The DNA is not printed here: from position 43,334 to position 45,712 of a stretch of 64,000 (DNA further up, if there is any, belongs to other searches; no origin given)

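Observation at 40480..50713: Compact PUFA-synthase-like / iterative type I PKS lipid-biosynthesis locus with no enoyl reductase or thioesterase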

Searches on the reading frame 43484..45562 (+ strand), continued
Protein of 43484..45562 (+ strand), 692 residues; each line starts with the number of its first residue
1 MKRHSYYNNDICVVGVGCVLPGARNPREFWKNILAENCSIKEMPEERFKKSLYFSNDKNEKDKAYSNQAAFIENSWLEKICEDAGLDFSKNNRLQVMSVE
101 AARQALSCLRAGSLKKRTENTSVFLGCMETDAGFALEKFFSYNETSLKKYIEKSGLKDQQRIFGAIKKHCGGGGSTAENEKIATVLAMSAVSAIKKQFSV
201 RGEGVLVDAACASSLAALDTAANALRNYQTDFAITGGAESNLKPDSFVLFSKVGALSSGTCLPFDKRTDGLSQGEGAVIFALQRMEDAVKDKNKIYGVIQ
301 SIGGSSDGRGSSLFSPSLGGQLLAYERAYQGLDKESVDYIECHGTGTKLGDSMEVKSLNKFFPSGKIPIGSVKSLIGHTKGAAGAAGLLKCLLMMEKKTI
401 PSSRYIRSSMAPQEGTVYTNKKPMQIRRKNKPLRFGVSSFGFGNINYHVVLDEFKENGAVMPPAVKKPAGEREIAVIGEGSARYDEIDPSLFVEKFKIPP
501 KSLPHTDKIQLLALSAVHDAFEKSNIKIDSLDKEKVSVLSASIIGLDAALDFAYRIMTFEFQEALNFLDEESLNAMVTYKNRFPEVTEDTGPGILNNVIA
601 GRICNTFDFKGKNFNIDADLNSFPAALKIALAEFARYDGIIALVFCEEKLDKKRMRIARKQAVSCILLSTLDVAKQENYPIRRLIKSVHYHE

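Call 23: find_related_loci(query=A1, collection=genome_contigs, flank=10000)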
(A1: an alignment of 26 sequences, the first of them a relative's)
Query A1 (692 aa) in genome_contigs; peptide patterns used: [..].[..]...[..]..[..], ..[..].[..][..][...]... (x = any residue, [..] = any of these).
599 stretches matched a pattern (row limit reached: there are more); 589 encode a relative of the query (tblastn E <= 1e-3); the best 80 are kept; 80 distinct loci.
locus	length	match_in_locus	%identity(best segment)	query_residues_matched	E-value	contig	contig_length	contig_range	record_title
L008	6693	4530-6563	41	4-690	7e-161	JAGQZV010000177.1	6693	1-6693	MAG: Bdellovibrionales bacterium isolate HKST-UBA01 NODE_178_length_6693_cov_2.672612, whole genome shotgun sequence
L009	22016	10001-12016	37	3-669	3e-132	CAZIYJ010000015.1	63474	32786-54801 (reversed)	MAG TPA_asm: uncultured Bdellovibrionales bacterium isolate SRP302895_co1_154 genome assembly, contig: NODE_819_length_6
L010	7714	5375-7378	37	6-669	2e-126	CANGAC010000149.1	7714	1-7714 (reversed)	MAG: Bacteriovoracaceae bacterium isolate Jr-19feb18-66 genome assembly, contig: Jr-19feb18-C4981, whole genome shotgun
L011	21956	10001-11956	36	9-667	6e-109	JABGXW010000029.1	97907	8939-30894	MAG: Bacteriovoracaceae bacterium isolate SI034_bin84 k141_442462, whole genome shotgun sequence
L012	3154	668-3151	32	3-657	9e-93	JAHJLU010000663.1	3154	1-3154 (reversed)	MAG: Myxococcota bacterium isolate Old_saline.mb.159 Old_saline.mb.159_k141_980912, whole genome shotgun sequence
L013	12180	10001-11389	36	11-627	3e-77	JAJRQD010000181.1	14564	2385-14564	MAG: archaeon isolate Dive100_bin10.34 k141_492021, whole genome shotgun sequence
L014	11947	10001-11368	36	9-634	8e-77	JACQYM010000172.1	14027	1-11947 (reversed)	MAG: Deltaproteobacteria bacterium isolate NC_groundwater_1541_Pr4_S-0.65um_57_8 SR1-18-Sp65_coassembly_scaffold_291525,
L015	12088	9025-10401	35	8-627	3e-75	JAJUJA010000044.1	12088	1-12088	MAG: Elusimicrobiota bacterium isolate bin104 k141_682750_length_12088_cov_7.0000, whole genome shotgun sequence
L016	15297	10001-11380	38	8-688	8e-75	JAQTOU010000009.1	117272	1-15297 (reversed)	MAG: Elusimicrobiales bacterium isolate STB_10 NODE_371_length_117272_cov_7.101268_Sandtown_B, whole genome shotgun sequ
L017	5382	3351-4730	38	8-688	1e-74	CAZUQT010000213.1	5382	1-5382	MAG TPA_asm: uncultured Elusimicrobiaceae bacterium isolate SRP302447_co3_112 genome assembly, contig: NODE_45557_length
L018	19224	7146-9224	34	3-692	5e-122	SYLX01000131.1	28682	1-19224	MAG: Bdellovibrionales bacterium isolate F1-80-MAGs081 F1-80__c317696, whole genome shotgun sequence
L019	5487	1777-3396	33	11-641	3e-73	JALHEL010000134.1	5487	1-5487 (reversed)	MAG: Leptolinea sp. isolate 2-no_aug_S1_039 scaffold_5798, whole genome shotgun sequence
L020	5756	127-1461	36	10-634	3e-73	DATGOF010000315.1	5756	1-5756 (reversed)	MAG TPA_asm: Acidobacteriota bacterium isolate SMAG_U10362 k141_3283366, whole genome shotgun sequence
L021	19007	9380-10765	35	8-631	1e-72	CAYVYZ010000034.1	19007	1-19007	MAG TPA_asm: uncultured Planctomycetia bacterium isolate binchicken_co19_503 genome assembly, contig: NODE_4590_length_1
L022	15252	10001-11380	37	8-688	2e-72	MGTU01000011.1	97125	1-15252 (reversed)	MAG: Elusimicrobia bacterium GWA2_61_42 gwa2_scaffold_240, whole genome shotgun sequence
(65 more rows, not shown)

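Call 26: search_solved_structures(query=window:43484-45562:+, max_evalue=1e-20)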
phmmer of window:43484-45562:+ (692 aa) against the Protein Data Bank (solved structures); distinct sequences matched with E-value up to 1e-20: 101 (the best 60 are shown).
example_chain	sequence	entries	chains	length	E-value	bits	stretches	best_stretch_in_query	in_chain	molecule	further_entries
7zma_A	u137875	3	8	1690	6.2e-81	275.9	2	199-463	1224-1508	Putative polyketide synthase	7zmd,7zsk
6riw_A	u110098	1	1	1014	2.7e-54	187.9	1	10-456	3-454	ORF10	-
5erf_A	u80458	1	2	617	1.3e-53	185.6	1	192-455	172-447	Polyketide synthase PksL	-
5eny_A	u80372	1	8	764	3e-53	184.5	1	192-455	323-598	Polyketide synthase PksL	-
5e5n_A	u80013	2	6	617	3.3e-52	181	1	192-455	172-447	Polyketide synthase PksL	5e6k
7uwr_A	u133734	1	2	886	6.7e-48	166.8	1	191-454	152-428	Narbonolide/10-deoxymethynolide synthase PikA1, modules 1 and 2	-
5bp1_A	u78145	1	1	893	2.2e-47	165.1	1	194-474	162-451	Mycocerosic acid synthase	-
4na1_A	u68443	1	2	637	3.9e-47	164.3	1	199-457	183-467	Polyketide synthase PksJ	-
5erb_A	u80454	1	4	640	3.9e-46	160.9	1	192-456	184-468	Polyketide synthase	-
4na2_A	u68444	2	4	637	1.2e-45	159.3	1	199-457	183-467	Polyketide synthase PksJ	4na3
9d2z_A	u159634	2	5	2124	2e-43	152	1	193-457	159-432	Mycocerosic acid synthase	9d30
9d2y_A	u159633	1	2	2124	2e-43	152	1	193-457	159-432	Multifunctional mycocerosic acid synthase membrane-associated MAS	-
7zmc_A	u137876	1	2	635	2.7e-43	151.6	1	198-463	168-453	Putative polyketide synthase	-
4mz0_A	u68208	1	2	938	7e-43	150.2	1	197-466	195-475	CurL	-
5elp_C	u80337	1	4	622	1.9e-42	148.8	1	184-457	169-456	NRPS/PKS protein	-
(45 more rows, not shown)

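Call 28: find_encoding_contigs(protein=P0003, flank=10000, max_places=1)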
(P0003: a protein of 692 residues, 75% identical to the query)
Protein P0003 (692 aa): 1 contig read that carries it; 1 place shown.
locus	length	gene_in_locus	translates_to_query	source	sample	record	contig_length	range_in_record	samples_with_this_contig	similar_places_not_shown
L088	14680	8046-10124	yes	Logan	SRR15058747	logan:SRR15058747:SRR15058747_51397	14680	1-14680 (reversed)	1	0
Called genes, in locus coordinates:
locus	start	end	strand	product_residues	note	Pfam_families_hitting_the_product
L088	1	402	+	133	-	?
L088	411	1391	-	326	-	-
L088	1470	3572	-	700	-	PF01138:RNase_PH, PF03725:RNase_PH_C (weak), PF03726:PNPase (weak), PF01138:RNase_PH, PF00013:KH_1, PF00575:S1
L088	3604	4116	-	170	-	PF01936:NYN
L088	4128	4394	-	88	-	PF00312:Ribosomal_S15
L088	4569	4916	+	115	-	-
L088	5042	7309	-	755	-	PF00501:AMP-binding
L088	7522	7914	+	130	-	-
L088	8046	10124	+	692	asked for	PF00109:ketoacyl-synt, PF02801:Ketoacyl-synt_C, PF00109:ketoacyl-synt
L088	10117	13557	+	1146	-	PF00698:Acyl_transf_1, PF00106:adh_short, PF08659:KR, PF21089:PKS_DH_N, PF14765:PS-DH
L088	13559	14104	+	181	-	PF01648:ACPS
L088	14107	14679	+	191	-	?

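Call 29: find_encoding_contigs(protein=P0020, flank=10000, max_places=1)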
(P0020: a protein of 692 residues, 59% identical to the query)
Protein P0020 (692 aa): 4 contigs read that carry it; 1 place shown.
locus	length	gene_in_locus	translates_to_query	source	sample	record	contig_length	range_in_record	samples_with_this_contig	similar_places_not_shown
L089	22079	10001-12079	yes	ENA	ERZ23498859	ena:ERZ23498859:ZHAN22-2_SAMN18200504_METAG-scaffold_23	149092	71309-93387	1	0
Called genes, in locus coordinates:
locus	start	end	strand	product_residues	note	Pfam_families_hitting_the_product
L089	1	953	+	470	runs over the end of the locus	-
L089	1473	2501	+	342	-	PF03462:PCRF, PF00472:RF-1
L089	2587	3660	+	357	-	-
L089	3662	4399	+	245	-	-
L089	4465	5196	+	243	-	-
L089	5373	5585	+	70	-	-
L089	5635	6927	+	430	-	PF04055:Radical_SAM, PF13353:Fer4_12 (faint)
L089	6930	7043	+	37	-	-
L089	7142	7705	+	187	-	-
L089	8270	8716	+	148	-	-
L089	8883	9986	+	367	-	PF07786:HGSNAT_cat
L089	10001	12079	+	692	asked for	PF00109:ketoacyl-synt, PF02801:Ketoacyl-synt_C, PF16197:KAsynt_C_assoc (weak), PF00109:ketoacyl-synt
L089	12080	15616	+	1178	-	PF00698:Acyl_transf_1, PF00106:adh_short, PF08659:KR, PF21089:PKS_DH_N (faint), PF14765:PS-DH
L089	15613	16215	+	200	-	PF01648:ACPS (weak)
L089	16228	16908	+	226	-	PF02463:SMC_N (faint), PF20720:nSTAND3 (faint), PF00005:ABC_tran, PF13175:AAA_15 (faint), PF13304:AAA_21 (weak)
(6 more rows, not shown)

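Call 30: find_encoding_contigs(protein=P0030, flank=10000, max_places=1)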
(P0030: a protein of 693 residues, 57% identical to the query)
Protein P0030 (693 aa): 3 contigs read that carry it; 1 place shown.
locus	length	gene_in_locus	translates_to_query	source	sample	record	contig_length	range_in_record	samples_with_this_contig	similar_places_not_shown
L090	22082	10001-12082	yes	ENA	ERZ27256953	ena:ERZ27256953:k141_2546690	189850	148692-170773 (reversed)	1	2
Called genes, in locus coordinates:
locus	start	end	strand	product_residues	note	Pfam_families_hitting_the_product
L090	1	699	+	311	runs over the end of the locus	PF01795:Methyltransf_5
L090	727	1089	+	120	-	-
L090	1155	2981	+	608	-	PF03717:PBP_dimer, PF00905:Transpeptidase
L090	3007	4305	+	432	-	PF08245:Mur_ligase_M, PF02875:Mur_ligase_C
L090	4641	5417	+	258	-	PF03099:BPL_LplA_LipB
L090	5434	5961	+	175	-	-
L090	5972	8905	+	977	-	PF00289:Biotin_carb_N, PF02222:ATP-grasp, PF02655:ATP-grasp_3, PF02786:CPSase_L_D2, PF07478:Dala_Dala_lig_C, PF02785:Biotin_carb_C, PF01039:Carboxyl_trans, PF03255:ACCA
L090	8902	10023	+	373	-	PF07786:HGSNAT_cat (weak)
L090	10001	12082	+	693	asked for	PF00109:ketoacyl-synt, PF02801:Ketoacyl-synt_C, PF16197:KAsynt_C_assoc (weak), PF00109:ketoacyl-synt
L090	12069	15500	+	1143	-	PF00698:Acyl_transf_1, PF00106:adh_short, PF08659:KR, PF13561:adh_short_C2 (weak), PF21089:PKS_DH_N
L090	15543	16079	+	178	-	PF01648:ACPS (weak)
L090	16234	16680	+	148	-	-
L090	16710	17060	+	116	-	-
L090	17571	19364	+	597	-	PF00009:GTP_EFTU, PF01926:MMR_HSR1, PF02421:FeoB_N (faint), PF22042:EF-G_D2, PF03144:GTP_EFTU_D2, PF00679:EFG_C, PF21018:BipA_C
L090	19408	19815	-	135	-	-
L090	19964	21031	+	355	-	PF00348:polyprenyl_synt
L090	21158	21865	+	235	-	PF01255:Prenyltransf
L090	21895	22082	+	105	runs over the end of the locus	PF00085:Thioredoxin, PF13098:Thioredoxin_2 (weak), PF13905:Thioredoxin_8 (faint)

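Call 53: predict_structure(alignment_id=A1)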
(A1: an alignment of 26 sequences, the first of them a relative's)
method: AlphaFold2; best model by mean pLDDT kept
length: 692 residues; sequences in the alignment: 26
mean_pLDDT: 91.2   pTM: 0.94
mean pLDDT of the five models: 91.2, 91.2, 90.2, 89.0, 83.1
residues with pLDDT >= 90: 521; 70-90: 141; 50-70: 26; < 50: 4
segments of 3 or more residues with pLDDT < 50: none
pLDDT, mean of each block of 10 residues (from residue 1): 73 98 97 96 93 94 95 93 85 92 96 85 92 75 90 91 92 61 78 93 94 98 93 96 93 91 94 96 95 95 94 87 97 92 94 96 92 95 97 97 93 92 88 95 95 87 62 91 89 90 93 97 95 97 91 93 93 94 93 93 96 95 94 88 94 82 95 94 87 63
secondary structure, 60 per line:
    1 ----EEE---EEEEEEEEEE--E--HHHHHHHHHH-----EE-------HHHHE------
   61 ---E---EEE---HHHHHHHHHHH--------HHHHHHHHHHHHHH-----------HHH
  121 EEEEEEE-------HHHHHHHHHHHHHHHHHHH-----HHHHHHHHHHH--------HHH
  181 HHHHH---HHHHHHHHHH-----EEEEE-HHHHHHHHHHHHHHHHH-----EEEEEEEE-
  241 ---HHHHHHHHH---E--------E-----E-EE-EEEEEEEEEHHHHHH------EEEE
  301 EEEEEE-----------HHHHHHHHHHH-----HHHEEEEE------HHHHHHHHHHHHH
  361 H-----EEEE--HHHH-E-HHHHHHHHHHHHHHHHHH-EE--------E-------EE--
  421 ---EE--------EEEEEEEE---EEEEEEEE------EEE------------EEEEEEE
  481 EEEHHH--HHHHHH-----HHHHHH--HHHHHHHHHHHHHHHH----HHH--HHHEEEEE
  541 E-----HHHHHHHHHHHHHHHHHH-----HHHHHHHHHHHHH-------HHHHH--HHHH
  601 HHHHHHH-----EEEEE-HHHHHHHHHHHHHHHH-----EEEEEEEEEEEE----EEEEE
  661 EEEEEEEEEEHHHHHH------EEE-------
elements in order (helices of 4 or more, strands of 3 or more residues): E5-7 E11-20 H26-35 H50-53 E68-70 H74-84 H93-106 E121-127 H135-153 H159-169 H178-185 H189-198 E204-208 H210-226 E232-239 H244-252 E276-284 H285-290 E297-306 H318-328 E337-341 H348-361 E367-370 H373-376 H380-397 E434-441 E445-452 E459-461 E474-483 H489-494 H500-505 H508-523 E536-541 H547-564 H570-582 H590-594 H597-607 E613-617 H619-634 E640-651 E656-670 H671-676 E683-685
